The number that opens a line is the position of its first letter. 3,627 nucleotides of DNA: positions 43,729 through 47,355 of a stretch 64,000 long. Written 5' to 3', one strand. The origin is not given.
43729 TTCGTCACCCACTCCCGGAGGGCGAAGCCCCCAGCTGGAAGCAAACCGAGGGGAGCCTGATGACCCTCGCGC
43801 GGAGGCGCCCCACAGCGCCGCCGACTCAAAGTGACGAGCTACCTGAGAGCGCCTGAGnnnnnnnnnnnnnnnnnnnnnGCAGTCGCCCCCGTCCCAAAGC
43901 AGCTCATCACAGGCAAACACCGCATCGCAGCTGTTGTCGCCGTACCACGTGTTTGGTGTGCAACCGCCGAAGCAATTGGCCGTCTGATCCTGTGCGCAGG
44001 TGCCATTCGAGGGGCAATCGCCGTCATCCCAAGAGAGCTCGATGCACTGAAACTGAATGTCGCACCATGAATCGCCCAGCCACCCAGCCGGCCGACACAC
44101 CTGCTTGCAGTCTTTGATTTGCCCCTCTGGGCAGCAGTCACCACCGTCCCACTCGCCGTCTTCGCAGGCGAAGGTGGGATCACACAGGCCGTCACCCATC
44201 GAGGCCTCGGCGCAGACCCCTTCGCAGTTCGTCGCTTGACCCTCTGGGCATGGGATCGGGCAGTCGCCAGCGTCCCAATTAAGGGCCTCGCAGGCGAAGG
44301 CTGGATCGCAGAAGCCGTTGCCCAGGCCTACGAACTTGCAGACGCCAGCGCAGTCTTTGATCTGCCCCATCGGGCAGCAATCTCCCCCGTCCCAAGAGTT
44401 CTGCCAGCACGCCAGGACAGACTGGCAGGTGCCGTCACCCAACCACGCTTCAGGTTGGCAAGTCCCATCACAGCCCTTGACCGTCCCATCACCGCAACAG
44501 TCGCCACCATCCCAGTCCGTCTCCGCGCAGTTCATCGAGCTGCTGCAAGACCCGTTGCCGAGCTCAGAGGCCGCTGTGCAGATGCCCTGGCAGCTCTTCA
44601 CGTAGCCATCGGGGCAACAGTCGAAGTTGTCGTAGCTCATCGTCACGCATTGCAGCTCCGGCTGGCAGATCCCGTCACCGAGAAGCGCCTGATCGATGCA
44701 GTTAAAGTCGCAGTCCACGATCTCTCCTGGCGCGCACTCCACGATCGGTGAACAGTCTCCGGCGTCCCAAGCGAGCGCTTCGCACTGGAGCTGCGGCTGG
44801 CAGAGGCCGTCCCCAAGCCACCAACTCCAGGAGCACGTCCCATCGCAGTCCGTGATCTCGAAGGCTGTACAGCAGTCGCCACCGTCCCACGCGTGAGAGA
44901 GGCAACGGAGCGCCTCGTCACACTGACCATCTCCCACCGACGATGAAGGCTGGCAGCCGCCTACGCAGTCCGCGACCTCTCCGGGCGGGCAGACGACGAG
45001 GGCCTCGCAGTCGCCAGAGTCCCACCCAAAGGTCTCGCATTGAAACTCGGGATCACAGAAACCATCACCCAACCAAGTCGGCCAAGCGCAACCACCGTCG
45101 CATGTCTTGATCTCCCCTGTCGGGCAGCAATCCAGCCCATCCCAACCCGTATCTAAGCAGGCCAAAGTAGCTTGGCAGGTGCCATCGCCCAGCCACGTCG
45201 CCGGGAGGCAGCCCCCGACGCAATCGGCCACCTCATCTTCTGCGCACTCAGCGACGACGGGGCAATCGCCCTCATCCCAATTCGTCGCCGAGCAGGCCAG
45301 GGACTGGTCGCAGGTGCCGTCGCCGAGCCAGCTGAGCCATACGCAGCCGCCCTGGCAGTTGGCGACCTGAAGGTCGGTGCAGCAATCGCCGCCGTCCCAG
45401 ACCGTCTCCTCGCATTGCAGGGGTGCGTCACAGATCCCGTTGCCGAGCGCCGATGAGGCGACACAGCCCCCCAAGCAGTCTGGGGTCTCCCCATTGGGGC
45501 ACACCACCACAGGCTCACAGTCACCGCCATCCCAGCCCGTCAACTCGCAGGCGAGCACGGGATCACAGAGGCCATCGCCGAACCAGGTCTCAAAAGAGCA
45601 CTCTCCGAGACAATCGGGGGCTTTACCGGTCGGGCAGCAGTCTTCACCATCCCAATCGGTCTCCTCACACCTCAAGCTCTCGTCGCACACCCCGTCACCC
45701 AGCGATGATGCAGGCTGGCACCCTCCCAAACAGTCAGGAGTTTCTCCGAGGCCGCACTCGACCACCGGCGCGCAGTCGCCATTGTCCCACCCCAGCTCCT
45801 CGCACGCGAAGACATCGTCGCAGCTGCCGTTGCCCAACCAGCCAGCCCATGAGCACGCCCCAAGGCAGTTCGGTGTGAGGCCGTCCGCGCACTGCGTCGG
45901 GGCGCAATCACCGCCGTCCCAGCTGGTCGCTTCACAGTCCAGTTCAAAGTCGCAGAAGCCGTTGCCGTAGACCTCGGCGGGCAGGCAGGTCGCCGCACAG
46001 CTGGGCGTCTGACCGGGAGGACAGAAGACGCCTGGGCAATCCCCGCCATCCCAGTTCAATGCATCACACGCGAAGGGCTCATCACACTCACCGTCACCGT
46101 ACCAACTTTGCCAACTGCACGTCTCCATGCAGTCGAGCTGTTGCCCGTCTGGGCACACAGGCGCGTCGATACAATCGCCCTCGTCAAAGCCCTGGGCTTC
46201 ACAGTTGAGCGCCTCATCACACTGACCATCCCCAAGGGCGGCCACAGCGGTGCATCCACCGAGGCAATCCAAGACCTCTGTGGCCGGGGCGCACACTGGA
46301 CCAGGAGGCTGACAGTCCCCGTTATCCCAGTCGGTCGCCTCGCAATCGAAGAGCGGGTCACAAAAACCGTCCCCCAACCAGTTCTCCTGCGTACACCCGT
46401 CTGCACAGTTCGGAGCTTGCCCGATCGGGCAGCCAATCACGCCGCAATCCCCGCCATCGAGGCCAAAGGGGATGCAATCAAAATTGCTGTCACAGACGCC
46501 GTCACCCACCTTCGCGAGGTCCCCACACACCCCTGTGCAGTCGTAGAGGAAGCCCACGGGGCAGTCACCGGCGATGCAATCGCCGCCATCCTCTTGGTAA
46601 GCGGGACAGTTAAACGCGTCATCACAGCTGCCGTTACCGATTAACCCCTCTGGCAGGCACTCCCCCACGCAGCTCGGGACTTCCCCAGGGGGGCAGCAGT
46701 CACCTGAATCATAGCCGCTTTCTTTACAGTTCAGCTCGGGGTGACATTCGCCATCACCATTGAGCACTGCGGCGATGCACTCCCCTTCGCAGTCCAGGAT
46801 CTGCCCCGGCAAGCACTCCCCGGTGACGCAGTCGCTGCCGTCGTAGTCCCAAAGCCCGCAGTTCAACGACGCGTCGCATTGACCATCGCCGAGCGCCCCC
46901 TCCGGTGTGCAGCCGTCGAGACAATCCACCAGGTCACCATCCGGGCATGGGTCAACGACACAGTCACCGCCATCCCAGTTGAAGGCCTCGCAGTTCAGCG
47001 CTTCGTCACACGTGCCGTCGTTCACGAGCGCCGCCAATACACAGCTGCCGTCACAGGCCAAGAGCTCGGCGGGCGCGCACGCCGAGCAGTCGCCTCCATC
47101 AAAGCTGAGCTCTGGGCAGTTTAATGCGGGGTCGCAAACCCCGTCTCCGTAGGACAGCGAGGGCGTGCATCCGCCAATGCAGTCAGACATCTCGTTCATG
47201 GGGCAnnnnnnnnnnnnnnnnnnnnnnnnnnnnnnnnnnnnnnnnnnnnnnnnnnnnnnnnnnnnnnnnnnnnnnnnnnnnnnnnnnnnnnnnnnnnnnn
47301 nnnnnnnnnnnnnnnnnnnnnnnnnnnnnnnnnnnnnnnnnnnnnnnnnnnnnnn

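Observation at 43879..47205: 26 tandem Lin-12/Notch-repeat (LNR)-like modules in a single bacterial lipoprotein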

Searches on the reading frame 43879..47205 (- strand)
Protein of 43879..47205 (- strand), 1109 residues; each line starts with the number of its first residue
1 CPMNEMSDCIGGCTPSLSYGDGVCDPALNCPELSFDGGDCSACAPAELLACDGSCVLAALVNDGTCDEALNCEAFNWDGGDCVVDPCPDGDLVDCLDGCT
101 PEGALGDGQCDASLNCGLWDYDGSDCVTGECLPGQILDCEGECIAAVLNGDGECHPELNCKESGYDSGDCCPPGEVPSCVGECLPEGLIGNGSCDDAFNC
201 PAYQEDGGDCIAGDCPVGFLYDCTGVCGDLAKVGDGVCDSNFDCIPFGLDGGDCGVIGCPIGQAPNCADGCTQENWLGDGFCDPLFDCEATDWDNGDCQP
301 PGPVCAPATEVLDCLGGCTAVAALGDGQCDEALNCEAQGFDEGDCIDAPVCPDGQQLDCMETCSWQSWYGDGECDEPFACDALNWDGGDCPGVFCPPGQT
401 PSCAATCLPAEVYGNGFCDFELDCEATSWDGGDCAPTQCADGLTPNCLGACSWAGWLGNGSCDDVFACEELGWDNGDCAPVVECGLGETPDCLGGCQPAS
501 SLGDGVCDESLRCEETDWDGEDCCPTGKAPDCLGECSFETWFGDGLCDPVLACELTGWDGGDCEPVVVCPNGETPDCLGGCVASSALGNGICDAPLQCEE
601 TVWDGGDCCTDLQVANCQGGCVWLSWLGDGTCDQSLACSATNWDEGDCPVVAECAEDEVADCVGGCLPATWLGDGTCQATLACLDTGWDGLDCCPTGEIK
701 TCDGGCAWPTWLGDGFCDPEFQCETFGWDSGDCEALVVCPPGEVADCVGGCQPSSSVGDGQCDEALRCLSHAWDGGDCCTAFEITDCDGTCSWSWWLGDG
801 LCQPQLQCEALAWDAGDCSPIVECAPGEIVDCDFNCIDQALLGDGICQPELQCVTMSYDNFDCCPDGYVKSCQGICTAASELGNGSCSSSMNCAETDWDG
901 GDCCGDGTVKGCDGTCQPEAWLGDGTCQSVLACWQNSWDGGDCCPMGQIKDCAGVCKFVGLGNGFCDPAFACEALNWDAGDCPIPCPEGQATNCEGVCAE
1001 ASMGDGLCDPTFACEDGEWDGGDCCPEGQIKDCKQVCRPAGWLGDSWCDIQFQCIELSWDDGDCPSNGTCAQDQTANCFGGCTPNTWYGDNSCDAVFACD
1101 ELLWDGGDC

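Call 73: find_homologous_proteins(query=window:43879-47205:-, max_evalue=0.001)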
Query window:43879-47205:- (1109 aa): 104 proteins with E <= 0.001 among 8000 candidates.
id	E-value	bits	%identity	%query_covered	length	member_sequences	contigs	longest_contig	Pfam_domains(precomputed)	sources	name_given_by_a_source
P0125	4.4e-119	417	34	73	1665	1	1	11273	-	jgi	jgi:hypothetical protein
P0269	1.6e-79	286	38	51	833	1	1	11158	PF00526.24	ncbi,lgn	-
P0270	8.4e-74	267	37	52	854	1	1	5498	PF00932.26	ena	-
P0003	2.8e-73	265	36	61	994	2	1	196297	PF00526.24,PF00057.24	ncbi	ncbi:MAG: LDL receptor domain-containing protein [Myxococcota bacterium]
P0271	2.6e-72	262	37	73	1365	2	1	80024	PF16561.12,PF22058.3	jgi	jgi:plastocyanin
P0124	1.2e-69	253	37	51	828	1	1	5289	PF00526.24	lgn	-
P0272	2.8e-64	235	38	51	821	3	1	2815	PF00526.24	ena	-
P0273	6.3e-64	234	39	41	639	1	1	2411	PF00932.26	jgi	-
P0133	1.8e-62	229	41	28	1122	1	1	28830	-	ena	-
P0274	9.4e-60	220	40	31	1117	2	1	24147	-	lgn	-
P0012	1.0e-59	220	35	50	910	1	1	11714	PF00526.24,PF00057.24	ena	-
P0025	1.7e-58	216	36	62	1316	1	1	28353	PF16561.12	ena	-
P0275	4.5e-49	185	43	26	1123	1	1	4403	-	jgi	jgi:hypothetical protein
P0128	2.4e-48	183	38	39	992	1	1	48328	-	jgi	jgi:hypothetical protein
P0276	1.0e-37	147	31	44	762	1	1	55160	-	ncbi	ncbi:MAG: hypothetical protein ACPGU1_20895, partial [Myxococcota bacterium]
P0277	7.1e-30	121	30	68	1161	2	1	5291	PF00066.23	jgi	-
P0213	5.3e-28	115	31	50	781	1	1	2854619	PF00066.23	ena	-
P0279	1.0e-22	98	32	49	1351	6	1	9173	PF00066.23,PF05462.18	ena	-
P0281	1.8e-21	94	30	83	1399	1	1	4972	PF00066.23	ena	-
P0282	1.9e-20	90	30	49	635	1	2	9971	PF00066.23,PF00652.29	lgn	-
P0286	7.6e-19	85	26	91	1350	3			PF00066.23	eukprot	eukprot:CAMPEP_0194096190 /NCGR_PEP_ID=MMETSP0149-20130528/57211_1 /TAXON_ID=122233 /ORGANISM="Chaet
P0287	7.7e-18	82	30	54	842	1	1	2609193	PF00066.23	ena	-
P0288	7.2e-17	78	31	53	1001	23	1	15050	PF00066.23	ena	-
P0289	7.6e-17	78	28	72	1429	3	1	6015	PF00066.23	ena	-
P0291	1.8e-16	77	29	53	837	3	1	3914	PF00066.23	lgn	-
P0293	2.6e-16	77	30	56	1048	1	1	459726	PF00066.23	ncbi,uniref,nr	ncbi:hypothetical protein CTEN210_12956 [Chaetoceros tenuissimus]|uniref:LNR domain-containing prote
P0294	7.3e-16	75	32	37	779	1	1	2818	PF00066.23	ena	-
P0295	2.0e-14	70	29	58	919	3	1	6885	PF00066.23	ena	-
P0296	2.3e-14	70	33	28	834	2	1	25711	PF09070.17,PF14312.13,PF00066.23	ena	-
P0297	3.6e-14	69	30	32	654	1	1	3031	PF00066.23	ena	-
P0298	8.8e-14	68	38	17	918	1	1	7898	PF00057.24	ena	-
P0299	9.4e-13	65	27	68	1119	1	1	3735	PF00066.23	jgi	-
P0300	1.1e-12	65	33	38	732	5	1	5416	PF00066.23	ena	-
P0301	1.2e-12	64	28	65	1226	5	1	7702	PF00066.23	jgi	-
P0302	1.8e-12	64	31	40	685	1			PF00066.23,PF00089.33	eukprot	eukprot:m51a1_g9926 putative proclotting enzyme (686) ;mRNA; f:6928-9753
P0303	2.6e-12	63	27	52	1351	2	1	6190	PF00066.23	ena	-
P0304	3.0e-12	63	29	75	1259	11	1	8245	PF00066.23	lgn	-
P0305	5.3e-12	62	30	42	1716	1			PF13365.13,PF00066.23,PF00089.33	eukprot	eukprot:m51a1_g14334 putative serine protease 27-like (1717) ;mRNA; r:128631-137854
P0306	1.9e-11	60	31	26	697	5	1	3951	PF00066.23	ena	-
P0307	1.5e-10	57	27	52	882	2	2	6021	PF00066.23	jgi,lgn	jgi:hypothetical protein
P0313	4.7e-9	52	29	47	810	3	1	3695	PF00066.23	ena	-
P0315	2.5e-8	50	27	60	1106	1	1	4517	PF00066.23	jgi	jgi:hypothetical protein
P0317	3.0e-8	50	28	38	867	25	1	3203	PF00066.23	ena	-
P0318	3.6e-8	50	32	43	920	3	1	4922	PF00066.23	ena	-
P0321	5.6e-8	49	29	49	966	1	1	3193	PF00066.23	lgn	-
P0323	7.7e-8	48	31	34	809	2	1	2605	PF00066.23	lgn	-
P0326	1.5e-7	47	30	21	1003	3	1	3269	PF00066.23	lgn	-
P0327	2.2e-7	47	29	41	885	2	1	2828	PF00066.23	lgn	-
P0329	2.7e-7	47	25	87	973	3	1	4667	PF00066.23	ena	-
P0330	5.4e-7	46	29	41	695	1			PF00066.23,PF00089.33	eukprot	eukprot:m51a1_g9927 putative peptidase c14 (696) ;mRNA; f:10099-13028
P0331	9.3e-7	45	31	36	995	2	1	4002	PF00066.23,PF04564.22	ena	-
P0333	1.1e-6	45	30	41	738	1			PF00066.23,PF00089.33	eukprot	eukprot:m51a1_g9935 putative peptidase s1 and s6 chymotrypsin hap (739) ;mRNA; r:69351-73667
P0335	2.1e-6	44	31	36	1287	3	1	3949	PF14312.13,PF00066.23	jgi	-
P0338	2.6e-6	43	31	52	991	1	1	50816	PF00066.23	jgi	jgi:hypothetical protein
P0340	4.2e-6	43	25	75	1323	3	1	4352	PF00066.23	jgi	-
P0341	4.3e-6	43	26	83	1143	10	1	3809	PF00530.24,PF00066.23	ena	-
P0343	9.1e-6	42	30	37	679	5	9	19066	PF00066.23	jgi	jgi:hypothetical protein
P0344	9.5e-6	42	38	12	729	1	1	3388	PF00066.23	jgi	-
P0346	1.2e-5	41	28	41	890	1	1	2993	PF00066.23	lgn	-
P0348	4.1e-5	39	29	41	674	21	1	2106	PF00066.23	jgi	jgi:hypothetical protein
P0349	6.0e-5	39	26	46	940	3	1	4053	PF00066.23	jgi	-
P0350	6.9e-5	39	30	19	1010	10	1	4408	PF00066.23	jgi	-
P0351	1.9e-4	37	31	13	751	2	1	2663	PF00066.23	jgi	-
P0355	4.2e-4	36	37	13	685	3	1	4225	PF00066.23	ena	-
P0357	6.0e-4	36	30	30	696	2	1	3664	PF00066.23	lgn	-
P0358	6.7e-4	35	29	32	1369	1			PF13365.13,PF00066.23,PF00089.33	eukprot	eukprot:m51a1_g9928 putative suppressor of tumorigenicity 14 protein (1370) ;mRNA; f:13236-19712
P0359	7.4e-4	35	30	13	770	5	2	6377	PF00066.23,PF00051.24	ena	-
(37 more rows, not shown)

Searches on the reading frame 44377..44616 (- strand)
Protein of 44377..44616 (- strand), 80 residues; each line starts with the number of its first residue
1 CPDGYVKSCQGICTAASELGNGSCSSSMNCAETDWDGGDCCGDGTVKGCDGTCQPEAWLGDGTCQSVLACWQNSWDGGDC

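Call 6: search_protein_families(library=pfam, proteins=[window:44377-44616:-], max_evalue=10)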
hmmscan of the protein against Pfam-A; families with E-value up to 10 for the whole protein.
seq(80 aa): 1 family
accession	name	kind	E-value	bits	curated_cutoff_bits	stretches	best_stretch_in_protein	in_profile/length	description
PF00066.22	Notch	-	0.85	10.6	21.2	1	16-40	11-35/36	LNR domain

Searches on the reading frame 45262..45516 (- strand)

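Call 6: search_protein_families(library=pfam, proteins=[window:45262-45516:-], max_evalue=10)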
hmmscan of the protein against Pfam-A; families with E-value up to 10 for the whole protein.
seq(85 aa): 1 family
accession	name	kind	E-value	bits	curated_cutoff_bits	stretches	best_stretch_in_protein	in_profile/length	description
PF00066.22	Notch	-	0.001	19.9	21.2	2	18-45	10-35/36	LNR domain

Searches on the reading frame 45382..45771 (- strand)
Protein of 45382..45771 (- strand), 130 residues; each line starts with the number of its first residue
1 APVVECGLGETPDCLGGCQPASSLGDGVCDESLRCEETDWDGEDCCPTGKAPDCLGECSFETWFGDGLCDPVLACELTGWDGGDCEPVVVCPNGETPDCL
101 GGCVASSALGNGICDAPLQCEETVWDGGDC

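Call 28: predict_structure(alignment_id=A2)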
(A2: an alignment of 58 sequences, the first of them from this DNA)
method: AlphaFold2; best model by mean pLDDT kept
length: 130 residues; sequences in the alignment: 58
mean_pLDDT: 92.8   pTM: 0.55
mean pLDDT of the five models: 92.8, 91.3, 89.7, 81.1, 69.0
residues with pLDDT >= 90: 119; 70-90: 10; 50-70: 1; < 50: 0
segments of 3 or more residues with pLDDT < 50: none
pLDDT, mean of each block of 10 residues (from residue 1): 87 95 94 94 93 92 94 92 87 93 94 96 94
secondary structure, 60 per line:
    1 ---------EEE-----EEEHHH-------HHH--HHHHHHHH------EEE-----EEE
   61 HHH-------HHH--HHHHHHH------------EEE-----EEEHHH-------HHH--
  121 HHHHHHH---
elements in order: E10-12 E18-20 H36-43 E50-52 E58-60 H76-82 E95-97 E103-105 H121-127

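Call 30: fold_search(model_id=the predicted structure, library=pdb)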
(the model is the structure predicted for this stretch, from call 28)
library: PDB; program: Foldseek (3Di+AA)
matches with E <= 10: 108; with E <= 0.001: 5
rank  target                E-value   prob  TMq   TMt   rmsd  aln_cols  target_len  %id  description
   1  8jxd_B                1.0e-04  0.94  0.21  0.18  19.6       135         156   23  Cryo-EM structure of rat megalin leg (released 2024-06-19)
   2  8yw2_A                2.0e-04  0.99  0.30  0.25  10.2       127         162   23  Semliki Forest virus viron in complex with VLDLR (released 2024-12-11)
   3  8yw1_C                4.9e-04  0.96  0.26  0.28  11.3       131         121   23  Semliki Forest virus viron in complex with VLDLR (released 2024-12-11)
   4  8jxh_B                5.6e-04  0.87  0.22  0.05  11.1       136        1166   21  rat megalin RAP complex wingA (released 2024-06-19)
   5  8jut_A                6.0e-04  0.77  0.21  0.02  10.6       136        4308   24  rat megalin RAP complex (released 2024-06-19)
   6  8jxi_A                1.3e-03  0.66  0.20  0.05  10.6       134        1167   23  rat megalin RAP complex wingB (released 2024-06-19)
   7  8jx9_B                1.5e-03  0.75  0.22  0.05  13.0       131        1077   22  rat megalin bodyA (released 2024-06-19)
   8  8jxc_A                1.7e-03  0.69  0.21  0.05  10.6       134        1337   21  rat megalin wingB (released 2024-06-19)
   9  9i3v_B                2.1e-03  0.72  0.22  0.02  11.4       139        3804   23  Cryo-EM structure of the human LRP2 ectodomain (released 2026-02-04)
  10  8em4_A                2.3e-03  0.72  0.23  0.01  26.3       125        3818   24  Cryo-EM structure of LRP2 at pH 7.5 (released 2023-02-08)
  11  8jxg_A                2.6e-03  0.63  0.22  0.06  10.6       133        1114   19  rat megalin RAP complex bodyB (released 2024-06-19)
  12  8jxb_B                2.8e-03  0.60  0.21  0.05  11.1       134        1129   22  Cryo-EM structure of rat megalin wingAc (released 2024-06-19)
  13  8em7_A                3.2e-03  0.66  0.23  0.02  10.5       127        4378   22  Cryo-EM structure of LRP2 at pH 5.2 (released 2023-02-08)
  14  8jxf_B                3.7e-03  0.60  0.22  0.06  10.7       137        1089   19  rat megalin RAP complex bodyA (released 2024-06-19)
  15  7abv                  5.3e-03  0.66  0.21  0.14  10.5       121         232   25  Structure of the S1-cleaved mouse Notch1 Negative Regulatory Region (NRR) (released 2021-07-07)
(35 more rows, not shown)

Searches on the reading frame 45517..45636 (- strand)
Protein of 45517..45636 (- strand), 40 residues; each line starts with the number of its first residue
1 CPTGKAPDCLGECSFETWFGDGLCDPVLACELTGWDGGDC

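Call 6: search_protein_families(library=pfam, proteins=[window:45517-45636:-], max_evalue=10)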
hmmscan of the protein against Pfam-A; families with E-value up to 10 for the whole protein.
seq(40 aa): 1 family
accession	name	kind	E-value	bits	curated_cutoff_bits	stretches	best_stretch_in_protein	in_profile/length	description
PF00066.22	Notch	-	0.021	15.7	21.2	1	13-40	4-35/36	LNR domain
